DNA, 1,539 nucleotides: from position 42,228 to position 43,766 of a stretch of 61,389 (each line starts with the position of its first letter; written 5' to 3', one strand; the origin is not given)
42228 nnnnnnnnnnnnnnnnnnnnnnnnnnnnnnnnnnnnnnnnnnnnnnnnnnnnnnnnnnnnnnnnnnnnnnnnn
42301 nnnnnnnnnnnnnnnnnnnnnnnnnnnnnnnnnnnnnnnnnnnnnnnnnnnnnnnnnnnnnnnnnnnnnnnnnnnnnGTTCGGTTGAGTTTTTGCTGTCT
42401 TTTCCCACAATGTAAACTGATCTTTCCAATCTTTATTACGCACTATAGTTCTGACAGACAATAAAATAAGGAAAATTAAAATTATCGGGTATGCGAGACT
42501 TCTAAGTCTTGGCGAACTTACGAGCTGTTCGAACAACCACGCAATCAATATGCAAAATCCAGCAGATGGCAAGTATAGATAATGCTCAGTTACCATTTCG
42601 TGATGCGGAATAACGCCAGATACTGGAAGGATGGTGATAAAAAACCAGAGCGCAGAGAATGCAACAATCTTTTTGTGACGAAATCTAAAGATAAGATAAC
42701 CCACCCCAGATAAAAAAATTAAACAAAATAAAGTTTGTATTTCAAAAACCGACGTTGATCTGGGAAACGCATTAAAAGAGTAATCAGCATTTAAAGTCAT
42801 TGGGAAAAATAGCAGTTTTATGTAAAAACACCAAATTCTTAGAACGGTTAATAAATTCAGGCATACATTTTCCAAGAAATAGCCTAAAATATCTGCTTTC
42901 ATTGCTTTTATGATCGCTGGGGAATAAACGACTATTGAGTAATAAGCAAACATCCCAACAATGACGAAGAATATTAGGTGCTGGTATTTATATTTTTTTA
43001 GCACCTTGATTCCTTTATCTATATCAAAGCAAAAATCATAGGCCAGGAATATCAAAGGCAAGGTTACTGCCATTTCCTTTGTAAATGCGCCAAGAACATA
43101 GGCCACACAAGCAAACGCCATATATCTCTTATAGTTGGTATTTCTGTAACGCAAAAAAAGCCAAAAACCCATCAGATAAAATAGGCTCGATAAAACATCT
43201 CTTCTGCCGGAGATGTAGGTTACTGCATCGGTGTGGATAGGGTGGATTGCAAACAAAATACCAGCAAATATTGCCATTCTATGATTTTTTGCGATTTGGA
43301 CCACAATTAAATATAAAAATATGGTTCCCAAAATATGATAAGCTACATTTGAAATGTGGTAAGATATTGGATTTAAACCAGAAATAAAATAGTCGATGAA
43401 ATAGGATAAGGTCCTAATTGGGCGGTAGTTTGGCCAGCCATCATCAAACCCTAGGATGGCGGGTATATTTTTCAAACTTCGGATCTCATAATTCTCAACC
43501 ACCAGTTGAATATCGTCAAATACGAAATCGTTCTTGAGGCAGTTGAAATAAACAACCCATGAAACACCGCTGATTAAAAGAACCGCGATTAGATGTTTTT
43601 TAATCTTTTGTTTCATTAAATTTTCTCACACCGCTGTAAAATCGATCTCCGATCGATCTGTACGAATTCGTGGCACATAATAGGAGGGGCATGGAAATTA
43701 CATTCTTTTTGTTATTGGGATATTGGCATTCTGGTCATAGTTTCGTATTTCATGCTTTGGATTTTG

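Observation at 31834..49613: Island cargo: two Thr-tract, S74-chaperone fibre-like secreted proteins bracket a 14-kb glycosylation block with a GtrB-like plus TMTC-like (GT-C/TPR) pair; candidate protein O-glycosylation / surface-fibre system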

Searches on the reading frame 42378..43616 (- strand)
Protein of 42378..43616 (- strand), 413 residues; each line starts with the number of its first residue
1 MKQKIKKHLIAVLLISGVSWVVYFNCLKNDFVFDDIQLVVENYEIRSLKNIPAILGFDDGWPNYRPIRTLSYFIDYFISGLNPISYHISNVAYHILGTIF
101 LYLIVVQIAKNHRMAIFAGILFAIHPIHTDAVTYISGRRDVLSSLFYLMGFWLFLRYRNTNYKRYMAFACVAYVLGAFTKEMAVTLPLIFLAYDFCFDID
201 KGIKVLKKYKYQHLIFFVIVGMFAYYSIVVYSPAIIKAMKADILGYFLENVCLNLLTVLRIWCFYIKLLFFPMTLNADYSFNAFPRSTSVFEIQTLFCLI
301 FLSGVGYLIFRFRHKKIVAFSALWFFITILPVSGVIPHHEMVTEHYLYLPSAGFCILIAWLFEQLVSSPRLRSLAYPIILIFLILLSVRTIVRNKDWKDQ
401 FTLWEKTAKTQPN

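Call 20: find_homologous_proteins(query=window:42378-43616:-)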
Query seq(413 aa) (413 aa): 1610 proteins with E <= 0.001 among 7710 candidates; the best 120 are listed.
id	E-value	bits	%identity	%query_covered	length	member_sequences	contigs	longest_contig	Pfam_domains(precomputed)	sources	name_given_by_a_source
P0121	4.8e-273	924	100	100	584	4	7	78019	PF13431.13,PF13414.13,PF08409.17,PF13176.13,PF13428.13,PF13374.13,PF14559.13,PF13371.13,PF00515.35,PF13424.13,PF13432.13,PF13181.13,PF07719.24,PF13174.13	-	-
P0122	5.6e-178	611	68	99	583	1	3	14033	PF13431.13,PF13414.13,PF08409.17,PF13176.13,PF13428.13,PF13374.13,PF14559.13,PF24575.2,PF00515.35,PF13424.13,PF13432.13,PF13181.13,PF07719.24,PF13174.13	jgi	-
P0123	9.5e-139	482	52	99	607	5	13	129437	PF13431.13,PF13414.13,PF23558.2,PF13428.13,PF25064.2,PF13374.13,PF14559.13,PF13371.13,PF00515.35,PF13424.13,PF13432.13,PF13181.13,PF07719.24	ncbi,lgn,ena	-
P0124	1.3e-113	399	48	99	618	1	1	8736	PF13431.13,PF13414.13,PF13176.13,PF24885.2,PF13428.13,PF13374.13,PF07721.21,PF14559.13,PF24575.2,PF13371.13,PF17874.8,PF00515.35,PF13424.13,PF21033.5,PF13432.13,PF13181.13,PF07719.24,PF13231.13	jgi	jgi:Flp pilus assembly protein TadD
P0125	1.5e-113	399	48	99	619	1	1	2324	PF13431.13,PF13414.13,PF02366.25,PF13176.13,PF24885.2,PF13428.13,PF13374.13,PF14559.13,PF13371.13,PF00515.35,PF13424.13,PF13432.13,PF13181.13,PF07719.24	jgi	-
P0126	6.2e-112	393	47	99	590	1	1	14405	PF13431.13,PF13414.13,PF13176.13,PF13428.13,PF13374.13,PF07721.21,PF14559.13,PF13371.13,PF00515.35,PF13424.13,PF21033.5,PF13432.13,PF13181.13,PF07719.24,PF13174.13,PF13231.13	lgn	-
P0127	1.2e-111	392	48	94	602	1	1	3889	PF13431.13,PF23914.2,PF13414.13,PF08409.17,PF13176.13,PF13428.13,PF13374.13,PF07721.21,PF14559.13,PF24575.2,PF13371.13,PF00515.35,PF13424.13,PF21033.5,PF13432.13,PF13181.13,PF07719.24,PF13174.13,PF13231.13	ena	-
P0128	6.5e-110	387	49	95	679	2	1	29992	PF25063.1,PF13431.13,PF09976.16,PF23914.2,PF13414.13,PF13176.13,PF13428.13,PF13374.13,PF07721.21,PF14559.13,PF24575.2,PF13371.13,PF00515.35,PF12895.14,PF13424.13,PF21033.5,PF13432.13,PF13181.13,PF07719.24,PF13174.13,PF13231.13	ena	-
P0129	7.8e-108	380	45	99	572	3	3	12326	PF13431.13,PF13414.13,PF08409.17,PF13428.13,PF13374.13,PF14559.13,PF13371.13,PF00515.35,PF13424.13,PF21033.5,PF13432.13,PF13181.13,PF07719.24,PF13174.13,PF13231.13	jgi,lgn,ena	jgi:Tfp pilus assembly protein PilF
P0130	4.3e-107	377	46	98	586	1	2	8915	PF25063.1,PF13431.13,PF23914.2,PF13414.13,PF13428.13,PF13374.13,PF14559.13,PF13371.13,PF00515.35,PF13424.13,PF21033.5,PF13432.13,PF13181.13,PF07719.24,PF13174.13,PF13231.13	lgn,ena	-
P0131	1.7e-106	375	48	99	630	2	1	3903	PF25063.1,PF13431.13,PF23914.2,PF13414.13,PF13176.13,PF13428.13,PF14559.13,PF13371.13,PF00515.35,PF13424.13,PF21033.5,PF13432.13,PF13181.13,PF07719.24,PF13174.13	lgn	-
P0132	2.8e-106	375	45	95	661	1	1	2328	PF03704.24,PF13431.13,PF23914.2,PF13414.13,PF02366.25,PF08409.17,PF13176.13,PF13428.13,PF13374.13,PF07721.21,PF14559.13,PF24575.2,PF13371.13,PF17874.8,PF00515.35,PF13424.13,PF21033.5,PF13432.13,PF13181.13,PF14561.13,PF07719.24,PF13174.13,PF13231.13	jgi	-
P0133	1.7e-104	369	45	96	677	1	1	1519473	PF13414.13,PF02366.25,PF13374.13,PF07721.21,PF24575.2,PF25068.3,PF00515.35,PF13424.13,PF14561.13,PF07719.24,PF13174.13,PF25063.1,PF13431.13,PF23914.2,PF25058.2,PF13176.13,PF13428.13,PF25064.2,PF14559.13,PF13371.13,PF12895.14,PF21033.5,PF13432.13,PF13181.13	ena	-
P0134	2.4e-104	368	45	98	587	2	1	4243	PF25063.1,PF13431.13,PF13414.13,PF13176.13,PF13428.13,PF13374.13,PF14559.13,PF13371.13,PF00515.35,PF13424.13,PF21033.5,PF13432.13,PF13181.13,PF07719.24,PF13174.13,PF13231.13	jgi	-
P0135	1.9e-103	365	47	96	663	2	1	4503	PF25063.1,PF13431.13,PF23914.2,PF13414.13,PF02366.25,PF13176.13,PF13428.13,PF08238.19,PF13374.13,PF14559.13,PF13371.13,PF00515.35,PF12895.14,PF13424.13,PF21033.5,PF13432.13,PF13181.13,PF07719.24,PF13174.13,PF13231.13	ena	-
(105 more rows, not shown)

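Call 21: find_encoding_contigs(protein=P0122, flank=10000, max_places=3)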
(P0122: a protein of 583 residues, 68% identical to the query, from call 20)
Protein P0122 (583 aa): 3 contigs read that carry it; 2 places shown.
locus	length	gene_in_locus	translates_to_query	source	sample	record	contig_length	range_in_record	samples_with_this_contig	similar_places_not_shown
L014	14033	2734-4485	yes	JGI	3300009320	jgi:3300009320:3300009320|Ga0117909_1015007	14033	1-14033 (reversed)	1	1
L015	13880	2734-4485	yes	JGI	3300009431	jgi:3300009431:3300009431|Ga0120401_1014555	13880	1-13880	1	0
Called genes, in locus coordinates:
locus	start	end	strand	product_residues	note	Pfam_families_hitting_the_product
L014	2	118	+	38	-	?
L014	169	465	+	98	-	-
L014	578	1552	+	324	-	PF00535:Glycos_transf_2, PF10111:Glyco_tranf_2_2 (weak), PF13641:Glyco_tranf_2_3 (weak)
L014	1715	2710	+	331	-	PF00535:Glycos_transf_2, PF10111:Glyco_tranf_2_2, PF13641:Glyco_tranf_2_3, PF13712:Glyco_tranf_2_5 (faint), PF13506:Glyco_transf_21, PF13632:Glyco_trans_2_3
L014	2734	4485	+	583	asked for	PF08409:TMTC_DUF1736 (weak), PF14559:TPR_19 (weak), PF00515:TPR_1, PF07719:TPR_2 (weak), PF13181:TPR_8 (weak), PF13414:TPR_11, PF13424:TPR_12 (weak), PF14559:TPR_19 (weak), +7 more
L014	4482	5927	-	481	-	PF01943:Polysacc_synt, PF13440:Polysacc_synt_3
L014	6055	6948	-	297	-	PF00535:Glycos_transf_2, PF10111:Glyco_tranf_2_2 (faint), PF13641:Glyco_tranf_2_3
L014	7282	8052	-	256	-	PF03747:ADP_ribosyl_GH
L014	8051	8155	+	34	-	-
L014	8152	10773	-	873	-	PF02515:CoA_transf_3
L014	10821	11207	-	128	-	-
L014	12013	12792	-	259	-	PF02540:NAD_synthase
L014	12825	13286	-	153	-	PF14588:YjgF_endoribonc, PF01042:Ribonuc_L-PSP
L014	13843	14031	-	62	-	?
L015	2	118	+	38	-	?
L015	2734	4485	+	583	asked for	PF08409:TMTC_DUF1736 (weak), PF14559:TPR_19 (weak), PF00515:TPR_1, PF07719:TPR_2 (weak), PF13181:TPR_8 (weak), PF13414:TPR_11, PF13424:TPR_12 (weak), PF14559:TPR_19 (weak), +7 more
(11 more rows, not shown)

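Call 22: find_encoding_contigs(protein=P0123, flank=10000, max_places=3)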
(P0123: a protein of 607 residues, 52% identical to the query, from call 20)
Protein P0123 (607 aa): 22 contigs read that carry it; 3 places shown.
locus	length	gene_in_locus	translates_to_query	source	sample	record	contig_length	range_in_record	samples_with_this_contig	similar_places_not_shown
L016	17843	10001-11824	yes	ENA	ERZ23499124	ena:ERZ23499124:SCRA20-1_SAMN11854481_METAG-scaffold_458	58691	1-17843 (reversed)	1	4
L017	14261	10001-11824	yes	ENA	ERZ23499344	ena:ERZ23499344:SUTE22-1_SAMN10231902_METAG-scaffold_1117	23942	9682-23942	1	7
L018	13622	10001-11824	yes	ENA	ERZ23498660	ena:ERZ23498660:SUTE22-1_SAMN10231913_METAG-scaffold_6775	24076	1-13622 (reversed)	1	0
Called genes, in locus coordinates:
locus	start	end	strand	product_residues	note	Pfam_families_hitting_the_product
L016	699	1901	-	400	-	PF13593:SBF_like, PF01758:SBF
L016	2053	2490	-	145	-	PF01451:LMWPc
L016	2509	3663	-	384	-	PF00085:Thioredoxin, PF02683:DsbD_TM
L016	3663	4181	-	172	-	-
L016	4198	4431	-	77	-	PF13192:Thioredoxin_3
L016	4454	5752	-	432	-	PF03773:ArsP_1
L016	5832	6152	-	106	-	PF01022:HTH_5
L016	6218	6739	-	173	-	PF00210:Ferritin (faint), PF02915:Rubrerythrin, PF23458:DUF7130 (weak), PF21349:RUBY_RBDX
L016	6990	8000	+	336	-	PF00535:Glycos_transf_2, PF10111:Glyco_tranf_2_2, PF13506:Glyco_transf_21, PF13641:Glyco_tranf_2_3, PF13632:Glyco_trans_2_3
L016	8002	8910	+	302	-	PF00535:Glycos_transf_2, PF10111:Glyco_tranf_2_2, PF13641:Glyco_tranf_2_3, PF13632:Glyco_trans_2_3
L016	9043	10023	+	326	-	PF00535:Glycos_transf_2, PF10111:Glyco_tranf_2_2 (weak)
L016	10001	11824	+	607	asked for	PF07719:TPR_2 (faint), PF13432:TPR_16 (faint), PF13371:TPR_9 (faint), PF23558:TPR_P4H (weak), PF13414:TPR_11 (weak), PF13424:TPR_12, PF14559:TPR_19, PF13431:TPR_17 (weak), +5 more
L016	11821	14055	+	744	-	PF01943:Polysacc_synt, PF13440:Polysacc_synt_3, PF00685:Sulfotransfer_1, PF13469:Sulfotransfer_3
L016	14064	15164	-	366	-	PF21088:MS_channel_1st (weak), PF00924:MS_channel_2nd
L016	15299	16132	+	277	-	PF13489:Methyltransf_23, PF08241:Methyltransf_11, PF08242:Methyltransf_12, PF13649:Methyltransf_25, PF13847:Methyltransf_31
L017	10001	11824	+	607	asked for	PF07719:TPR_2 (faint), PF13432:TPR_16 (faint), PF13371:TPR_9 (faint), PF23558:TPR_P4H (weak), PF13414:TPR_11 (weak), PF13424:TPR_12, PF14559:TPR_19, PF13431:TPR_17 (weak), +5 more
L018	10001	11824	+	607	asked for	PF07719:TPR_2 (faint), PF13432:TPR_16 (faint), PF13371:TPR_9 (faint), PF23558:TPR_P4H (weak), PF13414:TPR_11 (weak), PF13424:TPR_12, PF14559:TPR_19, PF13431:TPR_17 (weak), +5 more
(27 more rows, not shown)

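Call 27: find_encoding_contigs(protein=P0121, flank=10000, max_places=6)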
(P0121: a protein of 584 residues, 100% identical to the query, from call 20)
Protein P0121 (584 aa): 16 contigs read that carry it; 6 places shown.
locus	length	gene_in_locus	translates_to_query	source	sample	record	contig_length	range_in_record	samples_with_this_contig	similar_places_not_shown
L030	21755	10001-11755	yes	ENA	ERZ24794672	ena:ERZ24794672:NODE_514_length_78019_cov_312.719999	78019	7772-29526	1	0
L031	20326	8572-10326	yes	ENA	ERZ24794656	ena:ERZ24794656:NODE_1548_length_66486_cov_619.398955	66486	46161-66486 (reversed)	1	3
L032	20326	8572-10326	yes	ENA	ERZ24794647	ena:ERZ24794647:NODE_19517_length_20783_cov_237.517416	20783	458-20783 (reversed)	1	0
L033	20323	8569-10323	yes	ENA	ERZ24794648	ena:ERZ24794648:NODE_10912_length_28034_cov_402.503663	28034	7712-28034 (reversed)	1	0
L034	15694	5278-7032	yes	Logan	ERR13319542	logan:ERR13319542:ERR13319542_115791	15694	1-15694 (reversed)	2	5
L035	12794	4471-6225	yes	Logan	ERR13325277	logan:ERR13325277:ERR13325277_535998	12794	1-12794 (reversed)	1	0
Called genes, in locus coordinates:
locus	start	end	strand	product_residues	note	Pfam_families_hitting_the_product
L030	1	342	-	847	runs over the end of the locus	PF10131:PTPS_related, PF12895:ANAPC3 (faint), PF13432:TPR_16 (faint), PF00515:TPR_1 (faint), PF07719:TPR_2 (faint), PF13174:TPR_6 (faint), PF13181:TPR_8 (faint), PF13525:YfiO, +3 more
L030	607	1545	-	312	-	PF02540:NAD_synthase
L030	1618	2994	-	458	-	-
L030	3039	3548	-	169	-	-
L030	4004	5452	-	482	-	PF13884:Peptidase_S74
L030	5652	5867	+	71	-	PF01797:Y1_Tnp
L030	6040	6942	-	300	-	PF00535:Glycos_transf_2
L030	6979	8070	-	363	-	PF20706:GT4-conflict (faint), PF00534:Glycos_transf_1, PF13692:Glyco_trans_1_4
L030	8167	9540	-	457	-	PF05219:DREV (weak), PF13489:Methyltransf_23, PF07021:MetW (weak), PF08003:Methyltransf_9 (weak), PF08241:Methyltransf_11, PF08242:Methyltransf_12, PF13649:Methyltransf_25, PF13847:Methyltransf_31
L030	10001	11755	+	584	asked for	PF13174:TPR_6 (faint), PF13181:TPR_8 (faint), PF08409:TMTC_DUF1736 (weak), PF13428:TPR_14 (faint), PF13371:TPR_9 (faint), PF13424:TPR_12 (faint), PF00515:TPR_1 (weak), PF13414:TPR_11 (weak), +6 more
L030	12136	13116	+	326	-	PF00535:Glycos_transf_2, PF13641:Glyco_tranf_2_3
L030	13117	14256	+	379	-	PF13439:Glyco_transf_4, PF13579:Glyco_trans_4_4 (weak), PF00534:Glycos_transf_1 (weak), PF13692:Glyco_trans_1_4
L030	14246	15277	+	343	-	-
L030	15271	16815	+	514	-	PF02585:PIG-L, PF00535:Glycos_transf_2, PF10111:Glyco_tranf_2_2, PF13641:Glyco_tranf_2_3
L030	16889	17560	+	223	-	PF00685:Sulfotransfer_1 (faint)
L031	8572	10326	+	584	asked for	PF13174:TPR_6 (faint), PF13181:TPR_8 (faint), PF08409:TMTC_DUF1736 (weak), PF13428:TPR_14 (faint), PF13371:TPR_9 (faint), PF13424:TPR_12 (faint), PF00515:TPR_1 (weak), PF13414:TPR_11 (weak), +6 more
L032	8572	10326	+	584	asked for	PF13174:TPR_6 (faint), PF13181:TPR_8 (faint), PF08409:TMTC_DUF1736 (weak), PF13428:TPR_14 (faint), PF13371:TPR_9 (faint), PF13424:TPR_12 (faint), PF00515:TPR_1 (weak), PF13414:TPR_11 (weak), +6 more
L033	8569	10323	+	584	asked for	PF13174:TPR_6 (faint), PF13181:TPR_8 (faint), PF08409:TMTC_DUF1736 (weak), PF13428:TPR_14 (faint), PF13371:TPR_9 (faint), PF13424:TPR_12 (faint), PF00515:TPR_1 (weak), PF13414:TPR_11 (weak), +6 more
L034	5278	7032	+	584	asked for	PF13174:TPR_6 (faint), PF13181:TPR_8 (faint), PF08409:TMTC_DUF1736 (weak), PF13428:TPR_14 (faint), PF13371:TPR_9 (faint), PF13424:TPR_12 (faint), PF00515:TPR_1 (weak), PF13414:TPR_11 (weak), +6 more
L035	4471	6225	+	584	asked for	PF13174:TPR_6 (faint), PF13181:TPR_8 (faint), PF08409:TMTC_DUF1736 (weak), PF13428:TPR_14 (faint), PF13371:TPR_9 (faint), PF13424:TPR_12 (faint), PF00515:TPR_1 (weak), PF13414:TPR_11 (weak), +6 more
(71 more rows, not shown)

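Call 30: find_related_loci(query=A2, collection=metagenome_contigs, flank=10000)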
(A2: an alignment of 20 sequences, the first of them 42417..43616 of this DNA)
Query A2 (400 aa) in metagenome_contigs; peptide patterns used: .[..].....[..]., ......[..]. (x = any residue, [..] = any of these).
475 stretches matched a pattern; 387 encode a relative of the query (tblastn E <= 1e-3); the best 80 are kept; 80 distinct loci.
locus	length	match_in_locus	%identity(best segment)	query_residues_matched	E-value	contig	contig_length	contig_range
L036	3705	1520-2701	46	8-399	3e-109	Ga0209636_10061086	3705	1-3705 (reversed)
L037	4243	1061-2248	44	11-400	3e-105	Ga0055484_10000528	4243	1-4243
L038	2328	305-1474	45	21-400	3e-109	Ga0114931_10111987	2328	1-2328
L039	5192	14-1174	45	18-399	7e-103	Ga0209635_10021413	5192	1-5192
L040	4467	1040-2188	46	23-400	5e-103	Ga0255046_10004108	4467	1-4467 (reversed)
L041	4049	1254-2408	46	21-400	1e-102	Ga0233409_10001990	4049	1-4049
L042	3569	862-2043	46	13-399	4e-103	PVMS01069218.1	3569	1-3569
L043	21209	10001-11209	42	2-400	2e-101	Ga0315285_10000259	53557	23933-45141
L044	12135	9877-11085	42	2-400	3e-101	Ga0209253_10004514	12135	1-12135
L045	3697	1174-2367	45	9-399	2e-102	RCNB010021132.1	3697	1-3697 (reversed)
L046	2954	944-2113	46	21-400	2e-103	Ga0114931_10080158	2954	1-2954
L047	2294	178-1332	46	21-400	4e-105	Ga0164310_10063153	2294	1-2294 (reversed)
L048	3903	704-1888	44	8-400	1e-100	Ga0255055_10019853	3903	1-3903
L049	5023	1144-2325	45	13-399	8e-100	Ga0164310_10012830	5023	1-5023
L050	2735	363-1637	40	2-400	5e-103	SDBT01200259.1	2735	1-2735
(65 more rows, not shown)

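Call 41: predict_structure(alignment_id=A2)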
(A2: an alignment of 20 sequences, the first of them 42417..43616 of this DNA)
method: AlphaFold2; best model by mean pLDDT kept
length: 400 residues; sequences in the alignment: 20
mean_pLDDT: 85.5   pTM: 0.89
mean pLDDT of the five models: 85.5, 84.4, 84.0, 83.6, 79.4
residues with pLDDT >= 90: 198; 70-90: 143; 50-70: 56; < 50: 3
segments of 3 or more residues with pLDDT < 50: none
pLDDT, mean of each block of 10 residues (from residue 1): 83 97 92 84 86 86 87 93 95 98 97 97 93 89 97 96 96 93 91 84 74 90 77 52 57 84 87 57 70 87 87 90 92 65 74 96 95 94 92 69
secondary structure, 60 per line:
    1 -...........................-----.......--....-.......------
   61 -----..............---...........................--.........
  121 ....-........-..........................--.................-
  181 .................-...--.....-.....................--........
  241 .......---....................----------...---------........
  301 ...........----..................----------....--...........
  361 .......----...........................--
elements in order: H2-28 H34-40 H43-46 H48-54 H66-79 H83-109 H112-124 H126-133 H135-160 H163-179 H181-197 H204-208 H210-230 H233-247 H251-270 H293-311 H316-333 H344-347 H350-367 H372-398
